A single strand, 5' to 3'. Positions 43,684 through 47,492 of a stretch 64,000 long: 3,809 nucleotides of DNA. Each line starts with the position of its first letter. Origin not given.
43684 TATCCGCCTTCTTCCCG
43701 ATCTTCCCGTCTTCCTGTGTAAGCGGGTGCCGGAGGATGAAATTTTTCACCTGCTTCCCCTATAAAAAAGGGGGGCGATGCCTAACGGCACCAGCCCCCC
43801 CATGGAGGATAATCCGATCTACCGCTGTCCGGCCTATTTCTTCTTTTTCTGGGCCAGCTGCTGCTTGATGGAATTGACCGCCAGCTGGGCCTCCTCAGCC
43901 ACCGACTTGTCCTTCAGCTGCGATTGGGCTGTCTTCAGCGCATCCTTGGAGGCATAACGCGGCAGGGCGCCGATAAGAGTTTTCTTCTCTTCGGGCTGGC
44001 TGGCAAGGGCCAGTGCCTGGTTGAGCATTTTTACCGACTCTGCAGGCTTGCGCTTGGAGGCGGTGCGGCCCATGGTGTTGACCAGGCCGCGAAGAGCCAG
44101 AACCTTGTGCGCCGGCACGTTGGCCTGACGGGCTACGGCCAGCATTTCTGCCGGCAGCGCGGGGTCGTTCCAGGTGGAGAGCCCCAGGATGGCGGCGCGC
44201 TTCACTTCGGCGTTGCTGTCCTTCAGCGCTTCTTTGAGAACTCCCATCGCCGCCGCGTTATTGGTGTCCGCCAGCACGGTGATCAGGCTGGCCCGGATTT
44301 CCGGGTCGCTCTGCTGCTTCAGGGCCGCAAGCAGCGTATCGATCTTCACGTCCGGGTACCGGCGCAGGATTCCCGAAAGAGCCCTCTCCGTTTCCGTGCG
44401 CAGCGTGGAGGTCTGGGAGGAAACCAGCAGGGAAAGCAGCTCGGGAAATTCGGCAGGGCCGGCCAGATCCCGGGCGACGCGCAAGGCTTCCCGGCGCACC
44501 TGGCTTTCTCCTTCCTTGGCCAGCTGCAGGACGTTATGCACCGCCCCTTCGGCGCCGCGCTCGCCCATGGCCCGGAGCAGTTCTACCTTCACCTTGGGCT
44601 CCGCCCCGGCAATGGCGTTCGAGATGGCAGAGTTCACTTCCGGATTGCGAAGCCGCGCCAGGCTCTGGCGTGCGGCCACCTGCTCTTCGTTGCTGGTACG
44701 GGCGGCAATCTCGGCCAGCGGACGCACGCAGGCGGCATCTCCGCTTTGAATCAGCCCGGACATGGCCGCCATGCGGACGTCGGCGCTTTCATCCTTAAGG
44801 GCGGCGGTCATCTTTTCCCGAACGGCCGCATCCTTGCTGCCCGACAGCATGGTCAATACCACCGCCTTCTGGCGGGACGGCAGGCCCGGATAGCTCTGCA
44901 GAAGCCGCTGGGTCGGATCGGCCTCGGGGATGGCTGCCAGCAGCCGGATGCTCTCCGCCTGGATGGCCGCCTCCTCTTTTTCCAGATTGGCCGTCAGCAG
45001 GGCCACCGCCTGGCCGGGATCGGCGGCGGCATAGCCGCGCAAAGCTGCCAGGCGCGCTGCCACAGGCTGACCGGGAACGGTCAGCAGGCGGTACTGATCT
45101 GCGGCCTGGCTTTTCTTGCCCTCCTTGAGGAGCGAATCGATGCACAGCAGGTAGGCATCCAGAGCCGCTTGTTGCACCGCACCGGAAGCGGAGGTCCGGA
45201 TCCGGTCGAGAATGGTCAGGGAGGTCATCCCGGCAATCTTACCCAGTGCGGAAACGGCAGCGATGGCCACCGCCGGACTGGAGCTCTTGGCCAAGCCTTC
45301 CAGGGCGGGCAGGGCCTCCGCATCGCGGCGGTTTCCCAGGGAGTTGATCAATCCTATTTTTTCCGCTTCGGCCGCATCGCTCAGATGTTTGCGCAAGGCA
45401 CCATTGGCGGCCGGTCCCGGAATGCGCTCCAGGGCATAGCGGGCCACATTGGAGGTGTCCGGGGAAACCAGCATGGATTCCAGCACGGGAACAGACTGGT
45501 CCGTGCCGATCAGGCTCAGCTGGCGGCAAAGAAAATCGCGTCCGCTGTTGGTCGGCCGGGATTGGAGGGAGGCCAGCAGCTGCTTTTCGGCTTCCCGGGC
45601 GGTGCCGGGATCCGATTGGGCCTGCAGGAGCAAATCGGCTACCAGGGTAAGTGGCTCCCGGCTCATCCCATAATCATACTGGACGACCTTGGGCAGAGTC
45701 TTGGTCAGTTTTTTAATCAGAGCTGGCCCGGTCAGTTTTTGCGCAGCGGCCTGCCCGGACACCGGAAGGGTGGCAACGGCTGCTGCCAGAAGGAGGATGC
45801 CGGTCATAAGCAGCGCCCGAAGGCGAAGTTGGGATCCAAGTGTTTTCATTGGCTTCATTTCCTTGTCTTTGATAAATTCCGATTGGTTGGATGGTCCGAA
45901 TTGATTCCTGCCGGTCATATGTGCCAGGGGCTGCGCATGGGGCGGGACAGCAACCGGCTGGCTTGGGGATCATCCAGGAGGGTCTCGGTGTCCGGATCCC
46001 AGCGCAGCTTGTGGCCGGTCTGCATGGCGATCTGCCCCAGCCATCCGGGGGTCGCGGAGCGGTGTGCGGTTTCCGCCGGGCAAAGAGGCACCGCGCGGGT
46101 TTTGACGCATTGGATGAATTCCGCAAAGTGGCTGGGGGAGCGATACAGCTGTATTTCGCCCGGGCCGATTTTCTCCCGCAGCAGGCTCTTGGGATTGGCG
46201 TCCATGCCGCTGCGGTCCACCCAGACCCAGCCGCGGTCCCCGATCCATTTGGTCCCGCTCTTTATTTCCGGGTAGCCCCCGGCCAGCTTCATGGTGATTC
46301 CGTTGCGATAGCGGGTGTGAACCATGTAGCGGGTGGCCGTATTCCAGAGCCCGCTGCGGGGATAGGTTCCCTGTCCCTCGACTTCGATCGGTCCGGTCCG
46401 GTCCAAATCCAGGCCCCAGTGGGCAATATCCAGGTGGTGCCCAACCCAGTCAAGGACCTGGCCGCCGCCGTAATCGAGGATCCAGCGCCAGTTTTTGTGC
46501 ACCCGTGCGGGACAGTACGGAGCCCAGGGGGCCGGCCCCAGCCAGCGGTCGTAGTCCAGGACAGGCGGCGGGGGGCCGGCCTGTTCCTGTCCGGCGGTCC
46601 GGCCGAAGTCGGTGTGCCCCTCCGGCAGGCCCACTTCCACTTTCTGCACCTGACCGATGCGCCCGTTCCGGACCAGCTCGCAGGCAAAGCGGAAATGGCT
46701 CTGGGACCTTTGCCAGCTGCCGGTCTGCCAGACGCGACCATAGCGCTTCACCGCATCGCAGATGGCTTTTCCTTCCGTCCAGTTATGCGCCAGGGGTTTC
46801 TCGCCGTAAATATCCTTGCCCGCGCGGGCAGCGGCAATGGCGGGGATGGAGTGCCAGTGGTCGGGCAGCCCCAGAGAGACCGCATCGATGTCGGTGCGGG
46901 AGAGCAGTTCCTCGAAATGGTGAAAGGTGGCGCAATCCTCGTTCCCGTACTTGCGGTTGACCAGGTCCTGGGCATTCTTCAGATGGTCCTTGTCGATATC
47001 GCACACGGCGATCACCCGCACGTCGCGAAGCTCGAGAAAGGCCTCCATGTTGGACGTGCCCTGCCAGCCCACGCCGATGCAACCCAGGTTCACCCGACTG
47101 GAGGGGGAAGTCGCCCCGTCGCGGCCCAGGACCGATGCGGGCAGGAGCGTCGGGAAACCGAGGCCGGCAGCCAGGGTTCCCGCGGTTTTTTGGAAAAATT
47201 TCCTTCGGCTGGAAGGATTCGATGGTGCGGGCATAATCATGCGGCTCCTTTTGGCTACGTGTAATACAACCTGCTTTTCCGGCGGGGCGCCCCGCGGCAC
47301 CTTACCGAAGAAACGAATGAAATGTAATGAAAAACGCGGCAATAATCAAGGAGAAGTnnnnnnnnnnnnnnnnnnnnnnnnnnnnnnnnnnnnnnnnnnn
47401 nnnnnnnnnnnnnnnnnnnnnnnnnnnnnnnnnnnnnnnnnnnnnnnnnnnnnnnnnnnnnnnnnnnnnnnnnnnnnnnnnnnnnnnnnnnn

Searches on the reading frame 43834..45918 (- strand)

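Call 7: search_protein_families(library=pfam, proteins=[window:43834-45918:-], max_evalue=0.001)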
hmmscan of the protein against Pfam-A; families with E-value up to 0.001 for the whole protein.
window:43834-45918:- (694 aa): 3 families
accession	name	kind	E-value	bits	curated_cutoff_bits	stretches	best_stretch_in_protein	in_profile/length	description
PF13646.12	HEAT_2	-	6.2e-37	126.2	27.7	4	175-255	4-86/88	HEAT repeats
PF02985.28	HEAT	-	1.2e-08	34.8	23.5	0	203-229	2-28/31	HEAT repeat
PF11838.14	ERAP1_C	-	1.3e-06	28.5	38.2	0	536-689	163-314/318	ERAP1-like C-terminal domain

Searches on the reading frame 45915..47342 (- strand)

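Call 7: search_protein_families(library=pfam, proteins=[window:45915-47342:-], max_evalue=0.001)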
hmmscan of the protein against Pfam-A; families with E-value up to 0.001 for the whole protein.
window:45915-47342:- (475 aa): 3 families
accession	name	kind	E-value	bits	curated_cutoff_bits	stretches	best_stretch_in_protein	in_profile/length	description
PF19051.5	GFO_IDH_MocA_C2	-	3.6e-29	102.5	23.3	1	223-475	11-254/254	Oxidoreductase family, C-terminal alpha/beta domain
PF01408.29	GFO_IDH_MocA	-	8.2e-16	59.2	24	1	85-207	2-118/120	Oxidoreductase family, NAD-binding Rossmann fold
PF22725.1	GFO_IDH_MocA_C3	-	7.6e-06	26.4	27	0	281-353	31-100/124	GFO/IDH/MocA C-terminal domain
